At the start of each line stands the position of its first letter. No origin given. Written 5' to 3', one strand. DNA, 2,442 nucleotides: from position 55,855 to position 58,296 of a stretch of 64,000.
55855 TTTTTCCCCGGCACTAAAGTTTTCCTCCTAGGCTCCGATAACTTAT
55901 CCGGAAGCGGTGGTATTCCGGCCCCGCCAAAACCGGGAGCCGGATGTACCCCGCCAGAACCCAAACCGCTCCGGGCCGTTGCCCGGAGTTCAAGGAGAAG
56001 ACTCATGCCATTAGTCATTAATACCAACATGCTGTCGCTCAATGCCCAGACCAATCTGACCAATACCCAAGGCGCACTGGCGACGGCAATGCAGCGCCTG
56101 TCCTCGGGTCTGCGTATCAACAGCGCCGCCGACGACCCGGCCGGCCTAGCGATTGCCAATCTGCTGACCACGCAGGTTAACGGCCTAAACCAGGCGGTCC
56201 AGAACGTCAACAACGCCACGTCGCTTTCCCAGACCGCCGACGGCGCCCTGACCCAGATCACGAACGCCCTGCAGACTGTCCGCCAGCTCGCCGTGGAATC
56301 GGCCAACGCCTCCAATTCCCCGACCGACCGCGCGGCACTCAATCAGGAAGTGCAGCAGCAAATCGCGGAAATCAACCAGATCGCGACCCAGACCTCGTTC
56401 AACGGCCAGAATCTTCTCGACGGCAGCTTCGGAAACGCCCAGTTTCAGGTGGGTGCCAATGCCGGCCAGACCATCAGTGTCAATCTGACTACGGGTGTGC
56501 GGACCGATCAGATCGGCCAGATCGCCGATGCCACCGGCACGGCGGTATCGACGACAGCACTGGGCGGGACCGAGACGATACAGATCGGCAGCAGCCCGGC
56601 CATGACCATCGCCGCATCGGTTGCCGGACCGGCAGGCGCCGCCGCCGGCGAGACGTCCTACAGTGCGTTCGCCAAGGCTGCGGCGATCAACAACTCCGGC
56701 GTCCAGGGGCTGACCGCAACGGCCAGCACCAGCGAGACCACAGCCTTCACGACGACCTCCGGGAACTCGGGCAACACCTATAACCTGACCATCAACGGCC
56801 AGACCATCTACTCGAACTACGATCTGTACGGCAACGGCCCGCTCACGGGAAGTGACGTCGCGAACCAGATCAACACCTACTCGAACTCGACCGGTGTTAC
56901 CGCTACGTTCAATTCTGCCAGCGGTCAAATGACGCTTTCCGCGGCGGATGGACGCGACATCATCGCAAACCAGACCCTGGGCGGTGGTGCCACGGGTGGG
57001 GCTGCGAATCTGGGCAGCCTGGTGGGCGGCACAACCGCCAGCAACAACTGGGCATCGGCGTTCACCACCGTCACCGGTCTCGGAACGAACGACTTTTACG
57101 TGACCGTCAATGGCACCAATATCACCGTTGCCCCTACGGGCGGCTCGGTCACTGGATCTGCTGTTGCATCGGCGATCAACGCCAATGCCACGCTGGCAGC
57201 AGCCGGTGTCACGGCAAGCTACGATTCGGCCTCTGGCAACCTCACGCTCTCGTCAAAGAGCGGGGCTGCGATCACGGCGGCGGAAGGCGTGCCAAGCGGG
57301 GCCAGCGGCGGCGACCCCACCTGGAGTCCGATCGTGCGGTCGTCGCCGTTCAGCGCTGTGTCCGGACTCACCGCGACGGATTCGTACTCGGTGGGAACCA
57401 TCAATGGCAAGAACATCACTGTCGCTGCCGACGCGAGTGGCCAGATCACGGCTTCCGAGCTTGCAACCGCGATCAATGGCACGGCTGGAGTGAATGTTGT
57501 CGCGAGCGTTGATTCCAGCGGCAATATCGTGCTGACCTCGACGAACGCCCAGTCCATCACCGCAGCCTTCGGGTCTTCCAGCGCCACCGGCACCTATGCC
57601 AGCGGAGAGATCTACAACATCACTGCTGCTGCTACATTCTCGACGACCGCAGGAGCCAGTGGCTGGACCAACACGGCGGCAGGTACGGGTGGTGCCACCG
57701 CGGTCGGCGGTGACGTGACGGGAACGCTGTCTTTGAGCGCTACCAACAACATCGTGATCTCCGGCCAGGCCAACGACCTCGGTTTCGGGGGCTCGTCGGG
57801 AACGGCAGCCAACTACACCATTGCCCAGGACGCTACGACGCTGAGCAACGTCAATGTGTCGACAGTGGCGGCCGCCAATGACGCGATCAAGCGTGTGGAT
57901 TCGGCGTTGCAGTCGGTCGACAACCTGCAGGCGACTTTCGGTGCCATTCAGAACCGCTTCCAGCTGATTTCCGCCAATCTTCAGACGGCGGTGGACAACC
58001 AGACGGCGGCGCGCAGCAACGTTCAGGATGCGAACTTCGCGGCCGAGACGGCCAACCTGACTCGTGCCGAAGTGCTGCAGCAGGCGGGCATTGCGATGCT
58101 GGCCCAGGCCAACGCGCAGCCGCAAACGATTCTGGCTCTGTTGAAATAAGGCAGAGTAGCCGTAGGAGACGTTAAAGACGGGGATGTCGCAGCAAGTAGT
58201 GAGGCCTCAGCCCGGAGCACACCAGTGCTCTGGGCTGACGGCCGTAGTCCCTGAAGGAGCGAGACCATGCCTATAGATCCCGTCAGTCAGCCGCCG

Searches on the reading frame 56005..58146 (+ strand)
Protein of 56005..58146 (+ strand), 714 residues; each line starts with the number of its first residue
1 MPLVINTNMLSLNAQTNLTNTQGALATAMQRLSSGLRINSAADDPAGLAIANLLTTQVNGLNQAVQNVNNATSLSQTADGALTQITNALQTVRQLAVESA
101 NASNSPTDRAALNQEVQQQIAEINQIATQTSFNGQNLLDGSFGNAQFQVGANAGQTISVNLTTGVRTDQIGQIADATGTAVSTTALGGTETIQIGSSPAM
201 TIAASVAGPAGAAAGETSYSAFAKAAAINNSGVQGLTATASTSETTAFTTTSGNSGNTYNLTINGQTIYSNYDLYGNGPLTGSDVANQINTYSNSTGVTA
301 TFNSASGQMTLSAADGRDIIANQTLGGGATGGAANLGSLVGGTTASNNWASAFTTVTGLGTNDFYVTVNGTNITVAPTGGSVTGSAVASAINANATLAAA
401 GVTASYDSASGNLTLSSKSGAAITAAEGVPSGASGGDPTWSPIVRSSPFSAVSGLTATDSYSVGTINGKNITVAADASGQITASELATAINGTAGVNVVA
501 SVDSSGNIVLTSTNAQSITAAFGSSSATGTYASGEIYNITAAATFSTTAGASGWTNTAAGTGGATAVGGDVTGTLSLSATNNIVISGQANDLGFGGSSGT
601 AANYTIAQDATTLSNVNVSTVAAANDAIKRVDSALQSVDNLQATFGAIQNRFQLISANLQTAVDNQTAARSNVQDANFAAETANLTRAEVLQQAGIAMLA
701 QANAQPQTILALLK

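Call 96: search_protein_families(library=pfam, proteins=[window:56005-58146:+], max_evalue=0.00001)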
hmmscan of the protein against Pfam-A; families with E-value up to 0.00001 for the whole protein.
window:56005-58146:+ (714 aa): 3 families
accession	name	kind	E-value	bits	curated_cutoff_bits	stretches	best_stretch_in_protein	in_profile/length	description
PF00669.25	Flagellin_N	-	7.8e-42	143.1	26.6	1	5-141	1-137/139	Bacterial flagellin N-terminal helical region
PF00700.27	Flagellin_C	-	6.5e-19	68.5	23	1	628-713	1-86/86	Bacterial flagellin C-terminal helical region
PF07196.18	Flagellin_IN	-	5e-07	30.2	22.7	0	260-315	1-55/55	Flagellin hook IN motif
